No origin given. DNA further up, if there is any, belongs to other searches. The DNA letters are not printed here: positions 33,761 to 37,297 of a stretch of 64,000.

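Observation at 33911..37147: ECF sigma factor fused in one ORF to a membrane helix and an ~830-residue repeat ectodomain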

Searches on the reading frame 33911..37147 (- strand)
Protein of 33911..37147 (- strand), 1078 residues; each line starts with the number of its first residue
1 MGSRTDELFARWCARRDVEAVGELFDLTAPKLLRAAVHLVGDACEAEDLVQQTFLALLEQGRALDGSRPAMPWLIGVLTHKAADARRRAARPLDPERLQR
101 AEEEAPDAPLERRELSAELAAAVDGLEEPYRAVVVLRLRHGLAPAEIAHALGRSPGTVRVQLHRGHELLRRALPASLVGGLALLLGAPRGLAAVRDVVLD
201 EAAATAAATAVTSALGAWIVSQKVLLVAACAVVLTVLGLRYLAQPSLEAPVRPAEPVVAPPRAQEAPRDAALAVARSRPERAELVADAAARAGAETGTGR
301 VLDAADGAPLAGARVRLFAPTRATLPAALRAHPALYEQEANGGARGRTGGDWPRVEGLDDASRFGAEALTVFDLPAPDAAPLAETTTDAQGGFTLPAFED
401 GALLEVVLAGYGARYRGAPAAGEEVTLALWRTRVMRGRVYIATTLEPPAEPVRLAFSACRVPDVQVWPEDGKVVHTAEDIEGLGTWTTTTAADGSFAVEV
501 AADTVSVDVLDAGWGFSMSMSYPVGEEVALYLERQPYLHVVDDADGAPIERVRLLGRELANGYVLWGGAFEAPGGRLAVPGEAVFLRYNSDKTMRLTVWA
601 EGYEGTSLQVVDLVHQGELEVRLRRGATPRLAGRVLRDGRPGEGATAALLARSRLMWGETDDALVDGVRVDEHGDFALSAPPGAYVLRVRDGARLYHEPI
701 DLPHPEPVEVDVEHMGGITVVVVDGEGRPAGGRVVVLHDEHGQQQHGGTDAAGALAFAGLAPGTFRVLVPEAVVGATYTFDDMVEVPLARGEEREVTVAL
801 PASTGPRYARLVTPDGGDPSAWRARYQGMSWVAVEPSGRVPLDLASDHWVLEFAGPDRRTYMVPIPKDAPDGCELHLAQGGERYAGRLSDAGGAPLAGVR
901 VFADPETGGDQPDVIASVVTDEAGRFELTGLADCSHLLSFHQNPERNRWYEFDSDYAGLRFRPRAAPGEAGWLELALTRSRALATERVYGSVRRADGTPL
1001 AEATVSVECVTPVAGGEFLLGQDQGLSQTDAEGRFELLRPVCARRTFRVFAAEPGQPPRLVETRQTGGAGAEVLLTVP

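Call 3: search_protein_families(library=pfam, proteins=[window:33911-37147:-], max_evalue=1)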
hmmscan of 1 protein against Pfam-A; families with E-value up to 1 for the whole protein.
window:33911-37147:- (1078 aa): 18 families
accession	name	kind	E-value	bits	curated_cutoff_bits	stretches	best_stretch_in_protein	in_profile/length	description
PF13620.12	CarboxypepD_reg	-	4.9e-30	104.1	32.3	5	886-939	4-53/82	Carboxypeptidase regulatory-like domain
PF04542.20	Sigma70_r2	-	8.3e-10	38.8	24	1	25-91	2-70/71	Sigma-70 region 2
PF08281.18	Sigma70_r4_2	-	1.2e-09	38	25.7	1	118-165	3-50/54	Sigma-70, region 4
PF20598.4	DUF6795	-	5.1e-08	33.6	27.4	1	892-941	8-56/103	Domain of unknown function (DUF6795)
PF13715.12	CarbopepD_reg_2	-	1.1e-07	32.2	32.2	0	886-939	3-49/88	CarboxypepD_reg-like domain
PF17210.9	SdrD_B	-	1.7e-06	28.6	29.7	1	731-780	25-74/112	SdrD B-like domain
PF15976.11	CooC_C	-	0.00011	22.7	29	0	980-1013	11-44/93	CS1-pili formation C-terminal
PF01060.29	TTR-52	-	0.00052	21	24.9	0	898-932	13-47/79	Transthyretin-like family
PF04545.22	Sigma70_r4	-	0.0007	19.5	24.1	1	123-170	2-49/50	Sigma-70, region 4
PF10670.15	DUF4198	-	0.00072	20.2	34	0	631-690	149-206/209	Domain of unknown function (DUF4198)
PF13384.12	HTH_23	-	0.0017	18.5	24.6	1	130-164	6-40/50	Homeodomain-like domain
PF13551.12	HTH_29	-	0.0025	18.3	28.1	1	131-164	1-35/64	Winged helix-turn helix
PF02369.22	Big_1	-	0.0036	17.8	34.9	0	718-754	21-61/93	Bacterial Ig-like domain (group 1)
PF07210.18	DUF1416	-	0.028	14.8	23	0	631-689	22-72/97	Protein of unknown function (DUF1416)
PF07638.17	Sigma70_ECF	-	0.042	14.2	21.1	1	44-163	47-173/185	ECF sigma factor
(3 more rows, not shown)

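Call 4: search_protein_families(library=ncbifam, proteins=[window:33911-37147:-], max_evalue=1)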
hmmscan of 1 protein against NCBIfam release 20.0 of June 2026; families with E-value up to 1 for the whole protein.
window:33911-37147:- (1078 aa): 84 families (the best 25 are shown)
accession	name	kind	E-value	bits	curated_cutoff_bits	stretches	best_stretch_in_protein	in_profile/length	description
TIGR02983.1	SigE-fam_strep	subfamily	9.4e-25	87.4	141.55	1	19-174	6-159/162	SigE family RNA polymerase sigma factor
TIGR02937.1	sigma70-ECF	superfamily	4e-19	68.8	42.9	1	20-173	2-165/165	sigma-70 family RNA polymerase sigma factor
TIGR02985.1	Sig70_bacteroi1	subfamily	3.2e-18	66.5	126.4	1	21-173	3-162/162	RNA polymerase sigma-70 factor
NF007227.0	PRK09645.1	subfamily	7.5e-18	65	202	1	17-174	11-171/177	sigma-70 family RNA polymerase sigma factor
NF008888.0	PRK11922.1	equivalog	1.3e-17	64.2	204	1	6-176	17-199/231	RNA polymerase sigma factor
NF007230.0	PRK09648.1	subfamily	4.1e-16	59.3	209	1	14-173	21-189/195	RNA polymerase sigma factor ShbA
NF007229.0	PRK09647.1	equivalog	4.3e-16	58.9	265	1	22-174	47-203/220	RNA polymerase sigma factor SigE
NF004113.0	PRK05602.1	equivalog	1.2e-15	57.7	208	1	6-173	32-201/211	RNA polymerase sigma factor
TIGR02989.1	Sig-70_gvs1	subfamily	1.6e-15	57.4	124.55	1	22-171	4-156/158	RNA polymerase sigma-70 factor, Rhodopirellula/Verrucomicrobium family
NF009172.0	PRK12519.1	subfamily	1.4e-14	54.1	222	1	9-175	19-191/194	RNA polymerase sigma factor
NF058625.1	sigma_PG0214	equivalog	1.8e-14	53.8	130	1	30-172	15-160/170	GFO_1088 family ECF-type sigma factor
NF009168.0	PRK12515.1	subfamily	2.8e-14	53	236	1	4-165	7-171/189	RNA polymerase sigma factor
NF009195.0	PRK12543.1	subfamily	1.3e-13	50.9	197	1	17-171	18-176/192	RNA polymerase sigma factor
NF007223.0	PRK09641.1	equivalog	1.4e-13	51.1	209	1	16-173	15-184/187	RNA polymerase sigma factor SigW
NF009166.1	PRK12513.1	equivalog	2.4e-13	50.2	206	1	6-175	10-188/193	RNA polymerase sigma factor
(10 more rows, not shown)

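Call 6: find_homologous_proteins(query=window:33911-37147:-, max_evalue=0.00001)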
Query window:33911-37147:- (1078 aa): 192 proteins with E <= 0.00001 among 8000 candidates; the best 120 are listed.
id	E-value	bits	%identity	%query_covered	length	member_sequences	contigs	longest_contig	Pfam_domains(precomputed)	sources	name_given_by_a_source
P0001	0.0e+0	2380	100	100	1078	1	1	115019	PF13715.13,PF20598.5,PF04542.21,PF13620.13,PF08281.19,PF17210.10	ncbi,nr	ncbi:MAG: sigma-70 family RNA polymerase sigma factor [Planctomycetes bacterium]|nr:sigma-70 family 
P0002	3.4e-252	858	43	99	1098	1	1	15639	PF13715.13,PF04542.21,PF13620.13,PF08281.19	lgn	-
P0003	7.2e-248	844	45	100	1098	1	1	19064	PF13715.13,PF04542.21,PF13620.13,PF08281.19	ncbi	-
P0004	1.2e-245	836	44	100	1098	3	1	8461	PF13715.13,PF20598.5,PF04542.21,PF13620.13,PF08281.19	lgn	-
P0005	1.3e-245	836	45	97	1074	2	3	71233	PF07210.19,PF04542.21,PF13620.13,PF08281.19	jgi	-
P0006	1.7e-241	823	46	93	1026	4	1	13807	PF13715.13,PF04542.21,PF13620.13,PF08281.19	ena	-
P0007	3.3e-236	805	43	100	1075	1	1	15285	PF13715.13,PF04542.21,PF13620.13,PF08281.19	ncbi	-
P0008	5.8e-229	781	42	99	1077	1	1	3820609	PF04545.23,PF04542.21,PF13620.13,PF08281.19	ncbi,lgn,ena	-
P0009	4.3e-213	729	43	97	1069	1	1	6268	PF13715.13,PF02369.23,PF04542.21,PF13620.13,PF08281.19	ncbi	ncbi:MAG: sigma-70 family RNA polymerase sigma factor [Planctomycetota bacterium]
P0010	8.1e-204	698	42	100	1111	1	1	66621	PF13715.13,PF20598.5,PF04545.23,PF04542.21,PF13620.13,PF08281.19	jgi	jgi:RNA polymerase sigma factor (sigma-70 family)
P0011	1.4e-202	694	41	98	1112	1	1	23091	PF13715.13,PF20598.5,PF04542.21,PF00775.28,PF13620.13,PF08281.19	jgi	jgi:RNA polymerase sigma-70 factor (ECF subfamily)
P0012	8.7e-202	691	41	100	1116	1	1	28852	PF10670.16,PF13715.13,PF20598.5,PF04542.21,PF13620.13,PF08281.19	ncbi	ncbi:MAG TPA: sigma-70 family RNA polymerase sigma factor [Planctomycetota bacterium]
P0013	4.5e-201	689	42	100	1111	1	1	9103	PF10670.16,PF13715.13,PF20598.5,PF04542.21,PF13620.13,PF08281.19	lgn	-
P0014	8.8e-201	688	41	99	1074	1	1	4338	PF07210.19,PF04542.21,PF13620.13,PF08281.19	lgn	-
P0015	1.6e-200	687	38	100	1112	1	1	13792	PF13715.13,PF20598.5,PF04542.21,PF13620.13,PF08281.19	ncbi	-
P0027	2.0e-157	544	35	97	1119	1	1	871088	PF13715.13,PF01060.30,PF20598.5,PF04545.23,PF04542.21,PF13620.13,PF08281.19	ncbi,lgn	-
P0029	2.5e-154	534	37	92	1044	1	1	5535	PF01060.30,PF13384.13,PF20598.5,PF04545.23,PF13620.13,PF08281.19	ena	-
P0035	4.3e-144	500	36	96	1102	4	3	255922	PF13715.13,PF20598.5,PF04545.23,PF04542.21,PF13620.13,PF08281.19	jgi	jgi:RNA polymerase sigma factor (sigma-70 family)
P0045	1.5e-125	439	32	91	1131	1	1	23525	PF13715.13,PF04542.21,PF13620.13,PF08281.19,PF17210.10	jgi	jgi:RNA polymerase sigma-70 factor (ECF subfamily)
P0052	7.3e-102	360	30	96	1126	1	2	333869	PF13715.13,PF04542.21,PF13620.13,PF08281.19,PF17210.10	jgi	jgi:RNA polymerase sigma-70 factor (ECF subfamily)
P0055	1.7e-96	343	33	86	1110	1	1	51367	PF04542.21,PF13620.13,PF08281.19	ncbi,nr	ncbi:MAG: sigma-70 family RNA polymerase sigma factor [Planctomycetes bacterium]|nr:sigma-70 family 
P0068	2.6e-44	170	49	18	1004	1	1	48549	PF10670.16,PF13715.13,PF04542.21,PF13620.13,PF08281.19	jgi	-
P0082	9.5e-41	158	44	22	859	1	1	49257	PF10670.16,PF13715.13,PF02369.23,PF04545.23,PF04542.21,PF13620.13,PF08281.19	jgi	jgi:RNA polymerase sigma-70 factor (ECF subfamily)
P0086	2.6e-39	153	41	29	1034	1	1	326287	PF10670.16,PF13715.13,PF02369.23,PF20598.5,PF17802.8,PF04542.21,PF00775.28,PF13620.13,PF08281.19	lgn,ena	-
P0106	3.0e-36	143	47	20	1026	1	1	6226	PF13715.13,PF02369.23,PF08308.18,PF04542.21,PF13620.13,PF08281.19,PF17210.10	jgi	jgi:RNA polymerase sigma-70 factor (ECF subfamily)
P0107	3.2e-36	143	39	30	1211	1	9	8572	PF13715.13,PF25020.2,PF02369.23,PF15976.12,PF04542.21,PF13620.13,PF13115.12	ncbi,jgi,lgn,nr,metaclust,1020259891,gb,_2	ncbi:MAG TPA: sigma-70 family RNA polymerase sigma factor [Gemmatimonadetes bacterium]|nr:sigma-70 f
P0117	6.0e-35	139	42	23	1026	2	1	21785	PF13715.13,PF04545.23,PF04542.21,PF13620.13,PF08281.19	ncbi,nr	ncbi:MAG: sigma-70 family RNA polymerase sigma factor [Planctomycetes bacterium]|nr:sigma-70 family 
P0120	3.3e-34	136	40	29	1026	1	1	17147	PF13715.13,PF25020.2,PF02369.23,PF07210.19,PF04542.21,PF00775.28,PF13620.13,PF08281.19,PF09430.17,PF22904.4,PF17210.10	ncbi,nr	ncbi:MAG: sigma-70 family RNA polymerase sigma factor [bacterium]|nr:sigma-70 family RNA polymerase 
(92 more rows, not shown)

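Call 15: find_encoding_contigs(protein=P0001, flank=10000, max_places=3)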
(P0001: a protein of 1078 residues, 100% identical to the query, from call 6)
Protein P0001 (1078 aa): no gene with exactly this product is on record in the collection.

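Call 22: find_encoding_contigs(protein=P0008, flank=8000, max_places=1)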
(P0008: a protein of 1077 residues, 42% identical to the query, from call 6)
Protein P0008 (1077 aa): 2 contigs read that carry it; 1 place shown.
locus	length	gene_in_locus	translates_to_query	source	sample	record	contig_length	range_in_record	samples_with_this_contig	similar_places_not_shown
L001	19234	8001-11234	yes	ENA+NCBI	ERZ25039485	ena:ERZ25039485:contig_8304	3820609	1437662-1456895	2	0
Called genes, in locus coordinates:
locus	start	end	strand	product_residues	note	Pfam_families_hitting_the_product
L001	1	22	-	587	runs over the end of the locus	PF00512:HisKA, PF02518:HATPase_c, PF00072:Response_reg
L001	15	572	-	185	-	PF07700:HNOB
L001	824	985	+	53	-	-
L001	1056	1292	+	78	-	-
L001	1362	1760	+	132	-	PF03965:Penicillinase_R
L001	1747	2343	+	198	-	-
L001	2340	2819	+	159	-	-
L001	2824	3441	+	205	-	PF07617:DUF1579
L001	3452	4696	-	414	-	-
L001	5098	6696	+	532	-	PF13517:FG-GAP_3 (faint), PF01839:FG-GAP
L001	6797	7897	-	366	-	PF07719:TPR_2 (faint), PF13181:TPR_8 (faint)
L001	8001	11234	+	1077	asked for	PF04542:Sigma70_r2, PF04545:Sigma70_r4 (weak), PF08281:Sigma70_r4_2, PF13620:CarboxypepD_reg (faint)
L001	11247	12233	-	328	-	PF03279:Lip_A_acyltrans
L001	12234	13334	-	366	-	PF00884:Sulfatase, PF01663:Phosphodiest (weak), PF16347:SGSH_C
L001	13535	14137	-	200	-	PF03483:B3_4 (weak)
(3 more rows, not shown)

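Call 23: find_encoding_contigs(protein=P0005, flank=8000, max_places=1)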
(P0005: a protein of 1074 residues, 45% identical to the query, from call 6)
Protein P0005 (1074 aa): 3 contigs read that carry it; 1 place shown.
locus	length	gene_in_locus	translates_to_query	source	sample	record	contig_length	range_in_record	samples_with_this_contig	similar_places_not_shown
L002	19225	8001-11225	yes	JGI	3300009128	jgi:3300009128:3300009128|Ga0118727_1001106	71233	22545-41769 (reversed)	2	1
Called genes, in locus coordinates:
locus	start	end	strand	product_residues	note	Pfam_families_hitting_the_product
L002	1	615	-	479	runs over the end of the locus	PF12801:Fer4_5 (faint)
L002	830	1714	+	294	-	PF10947:DUF2628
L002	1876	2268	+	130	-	PF03965:Penicillinase_R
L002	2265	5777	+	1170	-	PF05569:Peptidase_M56, PF13620:CarboxypepD_reg (faint)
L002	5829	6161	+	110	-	-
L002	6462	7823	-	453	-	PF23727:Beta-prop_FAM234A_B (faint), PF01839:FG-GAP (faint), PF13517:FG-GAP_3 (weak)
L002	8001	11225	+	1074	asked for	PF04542:Sigma70_r2, PF08281:Sigma70_r4_2, PF07210:DUF1416 (faint), PF13620:CarboxypepD_reg (faint)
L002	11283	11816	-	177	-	-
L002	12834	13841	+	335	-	-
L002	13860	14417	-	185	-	PF07638:Sigma70_ECF, PF08281:Sigma70_r4_2 (weak)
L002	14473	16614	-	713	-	PF13620:CarboxypepD_reg (faint)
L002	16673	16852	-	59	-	-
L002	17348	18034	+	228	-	PF13191:AAA_16, PF13401:AAA_22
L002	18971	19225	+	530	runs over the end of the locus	PF14339:DUF4394 (faint), PF21959:DUF6923 (weak)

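Call 24: find_encoding_contigs(protein=P0027, flank=8000, max_places=1)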
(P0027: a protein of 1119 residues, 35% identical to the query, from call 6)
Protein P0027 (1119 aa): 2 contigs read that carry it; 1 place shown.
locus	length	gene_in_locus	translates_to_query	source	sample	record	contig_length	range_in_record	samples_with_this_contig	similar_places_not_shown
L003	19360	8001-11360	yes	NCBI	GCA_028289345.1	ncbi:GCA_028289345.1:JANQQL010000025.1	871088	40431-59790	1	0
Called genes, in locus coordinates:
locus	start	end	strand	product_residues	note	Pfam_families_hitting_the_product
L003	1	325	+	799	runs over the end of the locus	PF04542:Sigma70_r2, PF08281:Sigma70_r4_2, PF04545:Sigma70_r4 (weak), PF13620:CarboxypepD_reg (faint)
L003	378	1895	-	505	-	PF01011:PQQ (faint), PF13360:PQQ_2, PF13570:Beta-prop_ACSF4 (faint), PF25293:Beta-prop_EMC1_N (weak)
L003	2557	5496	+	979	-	PF13517:FG-GAP_3 (weak)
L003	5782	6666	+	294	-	PF08003:Methyltransf_9, PF13489:Methyltransf_23 (weak), PF08241:Methyltransf_11, PF08242:Methyltransf_12, PF13649:Methyltransf_25, PF13847:Methyltransf_31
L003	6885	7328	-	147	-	PF01738:DLH (weak)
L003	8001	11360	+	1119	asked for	PF04542:Sigma70_r2, PF04545:Sigma70_r4, PF08281:Sigma70_r4_2, PF01060:TTR-52 (faint), PF13620:CarboxypepD_reg (faint), PF13715:CarbopepD_reg_2 (faint), PF20598:DUF6795 (faint)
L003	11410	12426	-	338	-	-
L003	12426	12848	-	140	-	-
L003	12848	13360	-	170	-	PF04542:Sigma70_r2, PF08281:Sigma70_r4_2, PF00196:GerE, PF04545:Sigma70_r4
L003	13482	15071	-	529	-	PF01590:GAF, PF13185:GAF_2, PF00158:Sigma54_activat, PF14532:Sigma54_activ_2, PF07728:AAA_5 (weak), PF25601:AAA_lid_14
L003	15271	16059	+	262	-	PF00857:Isochorismatase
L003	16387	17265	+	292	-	PF12146:Hydrolase_4 (weak), PF00561:Abhydrolase_1, PF12697:Abhydrolase_6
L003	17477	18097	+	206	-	PF01243:PNPOx_N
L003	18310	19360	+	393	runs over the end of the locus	-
